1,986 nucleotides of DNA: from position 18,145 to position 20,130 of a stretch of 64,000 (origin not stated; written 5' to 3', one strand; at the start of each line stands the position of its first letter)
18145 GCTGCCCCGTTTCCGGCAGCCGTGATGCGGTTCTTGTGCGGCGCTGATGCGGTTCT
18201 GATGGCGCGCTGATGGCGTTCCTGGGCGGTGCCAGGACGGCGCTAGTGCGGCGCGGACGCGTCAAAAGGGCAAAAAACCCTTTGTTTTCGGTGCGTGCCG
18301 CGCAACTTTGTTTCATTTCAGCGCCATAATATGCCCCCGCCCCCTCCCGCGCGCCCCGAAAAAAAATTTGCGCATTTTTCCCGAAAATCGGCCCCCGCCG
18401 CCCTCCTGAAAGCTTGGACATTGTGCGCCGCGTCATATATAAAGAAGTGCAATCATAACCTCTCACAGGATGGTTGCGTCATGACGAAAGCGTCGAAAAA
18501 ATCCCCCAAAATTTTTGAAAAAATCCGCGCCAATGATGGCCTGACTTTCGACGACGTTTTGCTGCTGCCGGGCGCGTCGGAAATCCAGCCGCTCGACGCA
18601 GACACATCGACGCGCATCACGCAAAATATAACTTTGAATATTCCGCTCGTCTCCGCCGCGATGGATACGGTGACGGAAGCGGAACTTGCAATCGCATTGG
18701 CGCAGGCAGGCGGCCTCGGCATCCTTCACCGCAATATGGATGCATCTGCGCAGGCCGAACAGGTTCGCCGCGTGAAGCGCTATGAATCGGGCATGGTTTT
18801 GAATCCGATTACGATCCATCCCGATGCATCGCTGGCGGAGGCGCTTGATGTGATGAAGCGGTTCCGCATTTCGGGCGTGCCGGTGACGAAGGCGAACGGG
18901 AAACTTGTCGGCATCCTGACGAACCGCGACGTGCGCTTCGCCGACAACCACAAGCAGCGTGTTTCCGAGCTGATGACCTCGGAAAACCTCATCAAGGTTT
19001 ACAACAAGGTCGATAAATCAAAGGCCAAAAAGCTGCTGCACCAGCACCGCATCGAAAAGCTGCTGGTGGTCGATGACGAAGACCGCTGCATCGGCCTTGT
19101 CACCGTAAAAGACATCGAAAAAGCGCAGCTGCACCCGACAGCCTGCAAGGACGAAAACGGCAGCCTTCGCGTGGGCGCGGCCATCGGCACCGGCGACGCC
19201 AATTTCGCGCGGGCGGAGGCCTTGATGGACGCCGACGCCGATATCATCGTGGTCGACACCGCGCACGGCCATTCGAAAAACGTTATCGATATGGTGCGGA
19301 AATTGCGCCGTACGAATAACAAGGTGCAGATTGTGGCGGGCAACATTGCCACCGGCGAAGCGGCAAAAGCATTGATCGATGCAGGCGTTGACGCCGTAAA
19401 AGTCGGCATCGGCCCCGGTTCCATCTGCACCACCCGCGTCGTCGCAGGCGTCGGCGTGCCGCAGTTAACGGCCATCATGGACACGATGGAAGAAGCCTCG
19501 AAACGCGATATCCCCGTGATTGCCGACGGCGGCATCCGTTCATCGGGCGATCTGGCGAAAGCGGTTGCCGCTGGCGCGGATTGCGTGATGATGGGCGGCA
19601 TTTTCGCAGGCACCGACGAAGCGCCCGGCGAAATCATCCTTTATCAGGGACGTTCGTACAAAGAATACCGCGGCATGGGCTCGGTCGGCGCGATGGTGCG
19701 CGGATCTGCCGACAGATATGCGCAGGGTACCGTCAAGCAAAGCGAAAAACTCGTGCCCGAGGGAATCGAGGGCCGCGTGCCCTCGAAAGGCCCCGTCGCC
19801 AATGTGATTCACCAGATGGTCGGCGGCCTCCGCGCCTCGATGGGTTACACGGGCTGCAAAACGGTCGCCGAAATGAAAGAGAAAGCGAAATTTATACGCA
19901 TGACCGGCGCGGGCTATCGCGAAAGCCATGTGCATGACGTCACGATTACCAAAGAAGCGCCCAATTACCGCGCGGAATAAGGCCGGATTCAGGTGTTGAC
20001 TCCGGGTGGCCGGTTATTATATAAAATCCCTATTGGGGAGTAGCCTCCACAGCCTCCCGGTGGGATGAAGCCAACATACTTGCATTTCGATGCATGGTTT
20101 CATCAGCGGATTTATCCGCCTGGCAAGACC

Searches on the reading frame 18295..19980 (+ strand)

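Call 39: search_protein_families(library=pfam, proteins=[window:18295-19980:+], max_evalue=0.0001)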
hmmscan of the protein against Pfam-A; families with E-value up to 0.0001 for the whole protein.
window:18295-19980:+ (561 aa): 6 families
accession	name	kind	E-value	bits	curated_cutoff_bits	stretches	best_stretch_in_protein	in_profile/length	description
PF00478.31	IMPDH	-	1.8e-161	537.4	25.6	1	82-547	1-345/345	IMP dehydrogenase / GMP reductase domain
PF00571.33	CBS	-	1.2e-22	80.4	24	2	167-216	5-54/57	CBS domain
PF03060.21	NMO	-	2.6e-15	57.1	28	1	284-446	83-234/331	Nitronate monooxygenase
PF01070.24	FMN_dh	-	4.1e-12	46.2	24.9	1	331-437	207-305/350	FMN-dependent dehydrogenase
PF01645.23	Glu_synthase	-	9.3e-06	25.5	20.4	1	329-434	190-304/369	Conserved region in glutamate synthase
PF00977.27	His_biosynth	-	1.8e-05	24.8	23.6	0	403-436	70-221/228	Histidine biosynthesis protein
